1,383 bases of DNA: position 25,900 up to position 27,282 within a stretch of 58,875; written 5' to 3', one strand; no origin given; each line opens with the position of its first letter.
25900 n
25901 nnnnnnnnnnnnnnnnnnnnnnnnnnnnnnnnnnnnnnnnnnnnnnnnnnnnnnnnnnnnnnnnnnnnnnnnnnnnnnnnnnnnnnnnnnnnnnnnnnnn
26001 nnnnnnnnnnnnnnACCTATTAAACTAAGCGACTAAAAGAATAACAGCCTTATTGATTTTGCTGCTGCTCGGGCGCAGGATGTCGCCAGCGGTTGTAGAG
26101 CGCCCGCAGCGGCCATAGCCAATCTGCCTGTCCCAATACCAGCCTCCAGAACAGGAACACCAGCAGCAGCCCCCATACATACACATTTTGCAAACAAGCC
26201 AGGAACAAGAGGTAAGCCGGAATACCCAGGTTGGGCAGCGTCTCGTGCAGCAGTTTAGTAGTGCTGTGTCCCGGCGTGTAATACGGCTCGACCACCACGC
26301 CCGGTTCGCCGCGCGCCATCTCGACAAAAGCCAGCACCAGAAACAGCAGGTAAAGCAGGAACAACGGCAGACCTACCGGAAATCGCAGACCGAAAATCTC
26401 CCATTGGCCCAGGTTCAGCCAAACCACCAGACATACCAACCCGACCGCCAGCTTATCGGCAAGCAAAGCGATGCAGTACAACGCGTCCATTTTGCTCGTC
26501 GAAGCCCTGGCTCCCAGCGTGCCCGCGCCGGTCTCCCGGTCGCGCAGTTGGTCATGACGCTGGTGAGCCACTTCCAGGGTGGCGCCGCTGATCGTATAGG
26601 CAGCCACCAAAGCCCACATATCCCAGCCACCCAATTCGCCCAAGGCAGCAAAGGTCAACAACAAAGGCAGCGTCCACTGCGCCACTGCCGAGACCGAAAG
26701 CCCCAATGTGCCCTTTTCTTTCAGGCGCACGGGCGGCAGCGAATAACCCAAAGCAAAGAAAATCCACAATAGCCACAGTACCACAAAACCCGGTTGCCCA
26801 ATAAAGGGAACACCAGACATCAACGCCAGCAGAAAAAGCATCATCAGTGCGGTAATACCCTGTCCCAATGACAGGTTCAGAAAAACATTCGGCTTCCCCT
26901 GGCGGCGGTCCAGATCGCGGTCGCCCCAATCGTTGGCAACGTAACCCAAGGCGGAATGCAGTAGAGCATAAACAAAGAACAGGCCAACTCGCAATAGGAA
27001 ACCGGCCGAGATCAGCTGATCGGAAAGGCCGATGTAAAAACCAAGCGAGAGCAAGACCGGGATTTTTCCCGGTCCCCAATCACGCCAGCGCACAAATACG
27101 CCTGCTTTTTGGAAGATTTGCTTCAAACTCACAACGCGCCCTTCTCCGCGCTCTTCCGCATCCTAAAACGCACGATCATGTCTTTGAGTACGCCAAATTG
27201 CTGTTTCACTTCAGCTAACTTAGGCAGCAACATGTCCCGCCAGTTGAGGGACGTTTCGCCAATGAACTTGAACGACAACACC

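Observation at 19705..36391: Fourteen-gene, about 16.7 kb co-directional operon joining isoprenoid-lipid synthesis, glycosylation, a radical SAM/SPASM enzyme and a PEP-dikinase-like enzyme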

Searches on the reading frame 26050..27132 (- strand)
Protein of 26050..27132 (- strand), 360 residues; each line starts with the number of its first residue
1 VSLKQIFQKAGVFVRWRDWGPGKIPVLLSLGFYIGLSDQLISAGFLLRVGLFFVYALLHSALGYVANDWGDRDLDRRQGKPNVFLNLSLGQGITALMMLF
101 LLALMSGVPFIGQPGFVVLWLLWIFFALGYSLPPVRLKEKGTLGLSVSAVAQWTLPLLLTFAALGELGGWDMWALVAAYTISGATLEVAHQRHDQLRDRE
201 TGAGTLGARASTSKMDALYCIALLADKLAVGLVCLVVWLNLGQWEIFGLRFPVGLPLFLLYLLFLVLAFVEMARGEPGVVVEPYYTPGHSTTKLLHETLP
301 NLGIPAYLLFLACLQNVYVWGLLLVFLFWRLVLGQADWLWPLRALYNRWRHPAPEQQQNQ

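Call 4: search_protein_families(library=pfam, proteins=[window:26050-27132:-], max_evalue=0.01)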
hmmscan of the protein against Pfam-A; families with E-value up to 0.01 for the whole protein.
window:26050-27132:- (360 aa): 1 family
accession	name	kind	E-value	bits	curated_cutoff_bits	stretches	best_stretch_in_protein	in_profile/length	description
PF01040.23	UbiA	-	1.4e-13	51.1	34.2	1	47-263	20-229/250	UbiA prenyltransferase family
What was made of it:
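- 26050..27132 (-): UbiA-superfamily intramembrane prenyltransferase of a cluster-specific subfamily. It is the signature gene of the locus. It matches PF01040 (call 4).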

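Call 6: search_protein_families(library=ncbifam, proteins=[window:26050-27132:-], max_evalue=0.001)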
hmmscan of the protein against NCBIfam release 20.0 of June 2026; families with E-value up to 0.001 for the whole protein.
window:26050-27132:- (360 aa): 5 families
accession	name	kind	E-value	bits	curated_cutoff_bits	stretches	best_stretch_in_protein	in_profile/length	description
NF009516.0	PRK12875.1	equivalog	7.5e-09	35.1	205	1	47-223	53-227/292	prenyltransferase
NF005742.0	PRK07566.1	equivalog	1.5e-08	34.1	313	1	59-222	78-242/315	chlorophyll synthase ChlG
TIGR01476.1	chlor_syn_BchG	subfamily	3.9e-08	33.1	212.3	1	58-209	49-200/283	(bacterio)chlorophyll synthase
TIGR02056.1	ChlG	equivalog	9.1e-06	25.4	436.45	1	65-211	72-224/306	chlorophyll synthase ChlG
NF009608.0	PRK13105.1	equivalog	0.00023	20.4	217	1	110-223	109-225/291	prenyltransferase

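Call 9: find_homologous_proteins(query=window:26050-27132:-, max_evalue=0.00001)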
Query window:26050-27132:- (360 aa): 84 proteins with E <= 0.00001 among 8000 candidates.
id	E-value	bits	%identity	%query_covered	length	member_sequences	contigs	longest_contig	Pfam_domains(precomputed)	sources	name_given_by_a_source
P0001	4.2e-212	722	92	99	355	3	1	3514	PF01040.24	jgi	jgi:4-hydroxybenzoate polyprenyltransferase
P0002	1.4e-111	391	52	97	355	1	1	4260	PF01040.24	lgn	-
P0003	7.1e-110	386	51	98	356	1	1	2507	PF01040.24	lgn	-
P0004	1.7e-108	381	52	95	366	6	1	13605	PF01040.24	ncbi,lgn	-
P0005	1.8e-108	381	53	96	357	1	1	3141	PF01040.24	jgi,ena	-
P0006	3.1e-108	380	52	95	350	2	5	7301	PF01040.24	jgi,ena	-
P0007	2.9e-107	377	52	97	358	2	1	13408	PF01040.24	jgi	-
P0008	3.6e-107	377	53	94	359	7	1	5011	PF01040.24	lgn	-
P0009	6.1e-107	376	51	97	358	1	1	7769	PF01040.24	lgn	-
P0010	1.7e-106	374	52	94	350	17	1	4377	PF01040.24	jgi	jgi:4-hydroxybenzoate polyprenyltransferase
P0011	1.4e-105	371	53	93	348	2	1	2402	PF01040.24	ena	-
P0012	1.8e-105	371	52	93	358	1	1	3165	PF01040.24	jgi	-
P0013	2.9e-105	370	53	93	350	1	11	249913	PF01040.24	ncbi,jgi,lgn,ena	-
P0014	3.7e-105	370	51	96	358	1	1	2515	PF01040.24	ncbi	-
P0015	4.0e-105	370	54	93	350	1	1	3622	PF01040.24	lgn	-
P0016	1.2e-104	368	54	92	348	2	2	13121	PF01040.24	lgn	-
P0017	1.7e-104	368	51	95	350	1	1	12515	PF01040.24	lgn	-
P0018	2.9e-104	367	54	94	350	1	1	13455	PF01040.24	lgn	-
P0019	7.6e-104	366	54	92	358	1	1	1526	PF01040.24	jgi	jgi:4-hydroxybenzoate polyprenyltransferase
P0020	1.4e-103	365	51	94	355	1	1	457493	-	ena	-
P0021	6.0e-103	363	51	95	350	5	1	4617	PF01040.24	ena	-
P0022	6.6e-103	363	53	94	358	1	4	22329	PF01040.24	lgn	-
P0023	6.9e-103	363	53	94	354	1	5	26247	PF01040.24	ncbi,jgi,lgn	-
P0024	8.6e-103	362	52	93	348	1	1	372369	PF01040.24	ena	-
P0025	9.1e-103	362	52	94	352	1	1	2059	PF01040.24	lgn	-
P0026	2.0e-102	361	51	94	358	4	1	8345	PF01040.24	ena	-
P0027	6.6e-102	359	50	98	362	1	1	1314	PF01040.24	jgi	-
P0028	8.0e-102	359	52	92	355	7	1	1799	PF01040.24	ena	-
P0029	2.7e-101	357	52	96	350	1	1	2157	PF01040.24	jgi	jgi:hypothetical protein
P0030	1.1e-100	355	50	95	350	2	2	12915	PF01040.24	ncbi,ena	-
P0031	1.4e-100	355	50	95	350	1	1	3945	PF01040.24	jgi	jgi:4-hydroxybenzoate polyprenyltransferase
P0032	2.4e-100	354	51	94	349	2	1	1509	PF01040.24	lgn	-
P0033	3.3e-100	354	49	96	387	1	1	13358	PF01040.24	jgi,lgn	-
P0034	6.5e-100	353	48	99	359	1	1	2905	PF01040.24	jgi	jgi:4-hydroxybenzoate polyprenyltransferase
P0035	5.6e-99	350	48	97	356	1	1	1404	PF01040.24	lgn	-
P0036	1.2e-97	345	50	94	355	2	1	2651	PF01040.24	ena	-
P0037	1.6e-97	345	48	95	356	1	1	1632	PF01040.24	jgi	jgi:4-hydroxybenzoate polyprenyltransferase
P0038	2.0e-97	345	48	94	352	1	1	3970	PF01040.24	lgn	-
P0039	1.3e-96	342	48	94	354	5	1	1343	PF01040.24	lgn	-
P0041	4.9e-96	340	49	94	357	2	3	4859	PF01040.24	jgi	-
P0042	1.1e-95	339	52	92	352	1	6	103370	PF01040.24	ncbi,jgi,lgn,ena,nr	ncbi:MAG TPA: UbiA family prenyltransferase [Chloroflexi bacterium]|jgi:4-hydroxybenzoate polyprenyl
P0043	1.1e-95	339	50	93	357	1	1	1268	PF01040.24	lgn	-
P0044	1.3e-95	339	49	93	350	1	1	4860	PF01040.24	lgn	-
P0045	1.4e-95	339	48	96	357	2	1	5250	PF01040.24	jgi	jgi:hypothetical protein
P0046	1.8e-95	338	49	94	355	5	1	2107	PF01040.24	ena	-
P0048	6.1e-95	336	48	96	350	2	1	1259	PF01040.24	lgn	-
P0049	6.6e-95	336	49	96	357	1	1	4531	PF01040.24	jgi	jgi:hypothetical protein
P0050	1.8e-93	332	47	96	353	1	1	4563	PF01040.24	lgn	-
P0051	3.1e-93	331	49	95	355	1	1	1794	PF01040.24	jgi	jgi:4-hydroxybenzoate polyprenyltransferase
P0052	1.2e-92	329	47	95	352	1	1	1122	PF01040.24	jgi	jgi:4-hydroxybenzoate polyprenyltransferase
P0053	6.7e-92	326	47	96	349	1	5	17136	PF01040.24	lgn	-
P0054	7.9e-92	326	46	95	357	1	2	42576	PF01040.24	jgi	jgi:4-hydroxybenzoate polyprenyltransferase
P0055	1.6e-91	325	47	93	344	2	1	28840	PF01040.24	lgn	-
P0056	7.0e-91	323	50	92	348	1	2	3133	PF01040.24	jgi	jgi:4-hydroxybenzoate polyprenyltransferase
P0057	1.2e-90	322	52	82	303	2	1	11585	PF01040.24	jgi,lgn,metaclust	metaclust:\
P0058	3.6e-89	317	47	91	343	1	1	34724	PF01040.24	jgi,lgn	-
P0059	5.8e-88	313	50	93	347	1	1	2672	PF01040.24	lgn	-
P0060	1.3e-87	312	47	96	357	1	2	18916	PF01040.24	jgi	jgi:4-hydroxybenzoate polyprenyltransferase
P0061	1.8e-87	312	50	93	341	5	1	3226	PF01040.24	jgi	-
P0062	2.7e-87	311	49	94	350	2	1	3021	PF01040.24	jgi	jgi:4-hydroxybenzoate polyprenyltransferase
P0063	2.7e-86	308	47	96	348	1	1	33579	PF01040.24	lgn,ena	-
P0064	1.7e-85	305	43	97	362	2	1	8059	PF01040.24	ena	-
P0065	2.7e-83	298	45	94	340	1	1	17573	PF01040.24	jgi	jgi:4-hydroxybenzoate polyprenyltransferase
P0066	1.9e-80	289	47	96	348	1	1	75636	-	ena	-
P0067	2.5e-79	285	45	93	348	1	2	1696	PF01040.24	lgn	-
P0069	2.5e-77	278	43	96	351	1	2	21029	PF01040.24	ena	-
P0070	1.1e-76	276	45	97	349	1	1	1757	PF01040.24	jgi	jgi:4-hydroxybenzoate polyprenyltransferase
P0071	5.0e-75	271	51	64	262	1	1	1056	PF01040.24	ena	-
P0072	2.5e-74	269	45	93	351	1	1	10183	PF01040.24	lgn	-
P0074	2.6e-64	236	55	56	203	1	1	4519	PF01040.24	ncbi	-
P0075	5.0e-57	212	37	96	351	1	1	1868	PF01040.24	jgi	jgi:4-hydroxybenzoate polyprenyltransferase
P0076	1.6e-53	200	38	93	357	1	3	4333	PF01040.24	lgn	-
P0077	2.0e-50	190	38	86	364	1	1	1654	PF01040.24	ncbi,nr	ncbi:MAG TPA: UbiA family prenyltransferase, partial [Anaerolineales bacterium]|nr:UbiA family preny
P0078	4.4e-46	176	36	95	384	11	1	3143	PF01040.24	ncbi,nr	ncbi:MAG: hypothetical protein DRI52_07860 [Chloroflexi bacterium]|nr:MAG: hypothetical protein DRI5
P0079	7.5e-46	175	36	92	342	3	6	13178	PF01040.24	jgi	-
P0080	1.2e-44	171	44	53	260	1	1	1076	PF01040.24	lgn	-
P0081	8.6e-38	148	32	96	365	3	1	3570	PF01040.24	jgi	jgi:4-hydroxybenzoate polyprenyltransferase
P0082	1.5e-35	141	30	80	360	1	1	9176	PF01040.24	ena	-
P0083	1.4e-33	134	34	59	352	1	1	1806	PF01040.24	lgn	-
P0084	7.4e-19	86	35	54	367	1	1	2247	PF01040.24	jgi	jgi:4-hydroxybenzoate polyprenyltransferase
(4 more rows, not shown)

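Call 10: find_encoding_contigs(protein=P0013, flank=10000, max_places=2)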
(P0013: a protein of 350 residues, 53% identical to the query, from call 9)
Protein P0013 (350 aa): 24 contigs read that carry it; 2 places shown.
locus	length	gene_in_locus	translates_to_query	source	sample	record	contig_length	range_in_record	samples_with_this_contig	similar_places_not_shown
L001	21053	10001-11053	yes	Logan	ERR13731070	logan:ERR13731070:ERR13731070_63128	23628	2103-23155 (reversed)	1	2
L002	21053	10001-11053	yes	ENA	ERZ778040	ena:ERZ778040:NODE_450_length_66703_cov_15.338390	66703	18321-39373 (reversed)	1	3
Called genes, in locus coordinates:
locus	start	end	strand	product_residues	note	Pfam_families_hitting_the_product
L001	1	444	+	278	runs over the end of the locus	PF08241:Methyltransf_11 (faint)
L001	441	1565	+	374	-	PF04055:Radical_SAM, PF13186:SPASM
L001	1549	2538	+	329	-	PF00535:Glycos_transf_2, PF10111:Glyco_tranf_2_2, PF13641:Glyco_tranf_2_3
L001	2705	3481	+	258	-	PF00535:Glycos_transf_2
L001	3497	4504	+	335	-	PF01073:3Beta_HSD, PF01370:Epimerase, PF02719:Polysacc_synt_2, PF04321:RmlD_sub_bind, PF05368:NmrA, PF16363:GDP_Man_Dehyd, PF13460:NAD_binding_10, PF07993:NAD_binding_4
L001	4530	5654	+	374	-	-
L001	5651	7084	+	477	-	PF01139:RtcB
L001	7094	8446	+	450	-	PF01554:MatE (faint), PF01943:Polysacc_synt, PF13440:Polysacc_synt_3, PF03023:MurJ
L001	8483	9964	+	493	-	PF13231:PMT_2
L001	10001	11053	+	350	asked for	PF01040:UbiA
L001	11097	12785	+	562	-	PF13231:PMT_2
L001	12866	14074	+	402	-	PF01266:DAO (faint), PF05834:Lycopene_cycl (weak)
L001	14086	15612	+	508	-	-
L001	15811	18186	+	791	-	PF01326:PPDK_N, PF27448:Rph_4th, PF00391:PEP-utilizers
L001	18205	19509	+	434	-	PF00201:UDPGT (weak), PF04101:Glyco_tran_28_C (weak), PF06722:EryCIII-like_C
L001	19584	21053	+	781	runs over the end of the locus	PF13517:FG-GAP_3 (faint), PF01839:FG-GAP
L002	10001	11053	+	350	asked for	PF01040:UbiA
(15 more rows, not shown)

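Call 11: find_encoding_contigs(protein=P0020, flank=10000, max_places=2)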
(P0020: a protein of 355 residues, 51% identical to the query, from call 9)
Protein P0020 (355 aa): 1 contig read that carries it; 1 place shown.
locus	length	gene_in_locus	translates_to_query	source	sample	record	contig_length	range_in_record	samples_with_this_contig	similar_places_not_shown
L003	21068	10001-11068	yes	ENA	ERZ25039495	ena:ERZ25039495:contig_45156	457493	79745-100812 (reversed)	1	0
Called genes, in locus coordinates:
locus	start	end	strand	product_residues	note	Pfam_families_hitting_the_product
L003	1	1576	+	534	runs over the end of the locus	PF11028:TMEM260_N, PF13231:PMT_2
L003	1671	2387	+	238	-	PF00535:Glycos_transf_2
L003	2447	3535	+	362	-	PF04055:Radical_SAM, PF13186:SPASM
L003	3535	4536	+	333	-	PF01073:3Beta_HSD, PF01370:Epimerase, PF02719:Polysacc_synt_2, PF04321:RmlD_sub_bind, PF05368:NmrA, PF13460:NAD_binding_10, PF16363:GDP_Man_Dehyd, PF07993:NAD_binding_4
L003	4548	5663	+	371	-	-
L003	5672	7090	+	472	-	PF01139:RtcB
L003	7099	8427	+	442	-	PF01943:Polysacc_synt, PF13440:Polysacc_synt_3, PF03023:MurJ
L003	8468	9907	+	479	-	PF13231:PMT_2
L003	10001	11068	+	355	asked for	-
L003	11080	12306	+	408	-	PF05834:Lycopene_cycl (faint), PF01266:DAO (weak)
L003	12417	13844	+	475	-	PF11790:Glyco_hydro_cc (weak)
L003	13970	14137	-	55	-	-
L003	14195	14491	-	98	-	-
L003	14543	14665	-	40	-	-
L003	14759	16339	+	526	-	PF27448:Rph_4th, PF00391:PEP-utilizers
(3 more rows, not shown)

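Call 14: find_related_loci(query=A1, collection=genome_contigs, flank=10000)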
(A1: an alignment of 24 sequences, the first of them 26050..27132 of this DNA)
Query A1 (360 aa) in genome_contigs; peptide patterns used: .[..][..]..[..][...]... (x = any residue, [..] = any of these).
66 stretches matched a pattern; 21 encode a relative of the query (tblastn E <= 1e-3); 21 distinct loci.
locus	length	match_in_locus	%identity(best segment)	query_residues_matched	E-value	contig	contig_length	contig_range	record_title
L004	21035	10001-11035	54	13-355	5e-106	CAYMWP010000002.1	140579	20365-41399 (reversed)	MAG TPA_asm: uncultured Anaerolineales bacterium isolate binchicken_co334_151 genome assembly, contig: NODE_114_length_1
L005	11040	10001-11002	53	13-345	2e-105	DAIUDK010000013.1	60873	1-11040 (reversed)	MAG TPA_asm: Chloroflexota bacterium isolate CTOTU19884 NODE_536_length_60873_cov_20.861291, whole genome shotgun sequen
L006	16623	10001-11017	53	13-350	2e-105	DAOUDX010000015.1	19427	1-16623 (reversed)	MAG TPA_asm: Anaerolineae bacterium isolate N2_102 k133_765181, whole genome shotgun sequence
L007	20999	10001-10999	52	13-344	2e-97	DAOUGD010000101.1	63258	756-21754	MAG TPA_asm: Anaerolineae bacterium isolate R24_97 k131_999674, whole genome shotgun sequence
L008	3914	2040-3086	49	5-351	1e-95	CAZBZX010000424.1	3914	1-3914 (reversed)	MAG TPA_asm: uncultured Bacteroidales bacterium isolate binchicken_co129_655 genome assembly, contig: NODE_88118_length_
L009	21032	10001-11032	47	13-355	7e-94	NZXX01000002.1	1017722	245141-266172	MAG: Anaerolineaceae bacterium isolate NAT290 MHASMcontig_908504, whole genome shotgun sequence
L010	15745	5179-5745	44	4-192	3e-47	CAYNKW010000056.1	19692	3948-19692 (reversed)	MAG TPA_asm: uncultured Anaerolineae bacterium isolate SRP068000_co1_68 genome assembly, contig: NODE_3812_length_19692_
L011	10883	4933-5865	37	12-329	2e-44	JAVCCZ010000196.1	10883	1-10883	MAG: Candidatus Erginobacter occultus isolate MAG_3300035698_653 Ga0374944_466372, whole genome shotgun sequence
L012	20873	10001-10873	29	13-302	5e-39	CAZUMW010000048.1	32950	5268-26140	MAG TPA_asm: uncultured Thermodesulfobacteriota bacterium isolate SRP141376_co4_104 genome assembly, contig: NODE_2402_l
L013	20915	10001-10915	35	13-329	5e-33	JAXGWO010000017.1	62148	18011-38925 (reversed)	MAG: PVC group bacterium isolate AnMBR.bin469 bin469_17, whole genome shotgun sequence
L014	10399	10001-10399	40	12-144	8e-20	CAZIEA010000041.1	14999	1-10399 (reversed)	MAG TPA_asm: uncultured bacterium isolate SRP090828_co4_59 genome assembly, contig: NODE_1167_length_14999_cov_7.854992,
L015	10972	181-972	30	3-252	1e-18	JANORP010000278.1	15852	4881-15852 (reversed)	MAG: Bacteroidota bacterium isolate VAR_4_metabat_163 VAR_4_k141_3668627, whole genome shotgun sequence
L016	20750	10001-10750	28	23-252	2e-17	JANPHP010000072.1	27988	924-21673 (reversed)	MAG: Bacteroidota bacterium isolate VAR_69_concoct_374_sub VAR_69_k141_1302966, whole genome shotgun sequence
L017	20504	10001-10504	33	60-214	6e-11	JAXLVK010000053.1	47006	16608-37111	MAG: Bacteroidia bacterium isolate STL-BAC54 C1.71.fa-53, whole genome shotgun sequence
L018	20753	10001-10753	29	14-267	1e-9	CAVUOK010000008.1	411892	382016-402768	MAG: uncultured Actinomycetes bacterium isolate MFD04212.bin.2.126 genome assembly, contig: contig_19068, whole genome s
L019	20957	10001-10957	33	14-329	3e-39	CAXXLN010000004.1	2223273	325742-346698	MAG: Desulfatiglandales bacterium isolate 53c9cee3-5eb1-4031-9065-1ba860722897 genome assembly, contig: contig_4, whole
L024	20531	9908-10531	27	23-224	1e-5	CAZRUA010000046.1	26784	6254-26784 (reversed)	MAG TPA_asm: uncultured Flavobacteriaceae bacterium isolate SRP150892_co2_485 genome assembly, contig: NODE_2331_length_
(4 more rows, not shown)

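Call 15: search_solved_structures(query=A1, max_evalue=1)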
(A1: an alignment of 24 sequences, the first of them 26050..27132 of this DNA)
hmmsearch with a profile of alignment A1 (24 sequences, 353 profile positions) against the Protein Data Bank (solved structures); distinct sequences matched with E-value up to 1: 2.
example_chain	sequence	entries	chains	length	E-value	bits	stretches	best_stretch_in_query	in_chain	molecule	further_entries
9sau_C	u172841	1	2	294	6.9e-09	38.4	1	41-242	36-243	Chlorophyll a synthase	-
9sas_C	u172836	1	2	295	6.9e-09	38.4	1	41-242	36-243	Chlorophyll a synthase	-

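Call 18: search_protein_families(library=pfam, proteins=[L001:4530-5654:+, L001:5651-7084:+, L001:8483-9964:+, L001:11097-12785:+, L001:2705-3481:+], max_evalue=0.001)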
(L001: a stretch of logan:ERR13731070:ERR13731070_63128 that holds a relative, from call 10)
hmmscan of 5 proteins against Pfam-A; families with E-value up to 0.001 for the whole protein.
L001:4530-5654:+ (374 aa): 0 families

L001:5651-7084:+ (477 aa): 1 family
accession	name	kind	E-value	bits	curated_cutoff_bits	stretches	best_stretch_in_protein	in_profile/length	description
PF01139.22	RtcB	-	8.9e-55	187.1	27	1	67-477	37-426/426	tRNA-splicing ligase RtcB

L001:8483-9964:+ (493 aa): 1 family
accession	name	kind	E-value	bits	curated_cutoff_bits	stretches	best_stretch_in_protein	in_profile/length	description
PF13231.12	PMT_2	-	1.8e-14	54.7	26.1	1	84-211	5-132/160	Dolichyl-phosphate-mannose-protein mannosyltransferase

L001:11097-12785:+ (562 aa): 1 family
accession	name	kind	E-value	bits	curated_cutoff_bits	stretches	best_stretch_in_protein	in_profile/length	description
PF13231.12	PMT_2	-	1.5e-11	45.2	26.1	1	65-224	2-157/160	Dolichyl-phosphate-mannose-protein mannosyltransferase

L001:2705-3481:+ (258 aa): 1 family
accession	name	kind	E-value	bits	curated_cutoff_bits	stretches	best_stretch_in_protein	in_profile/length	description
PF00535.33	Glycos_transf_2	-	5.7e-29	101.6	23.3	1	9-172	2-166/168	Glycosyl transferase family 2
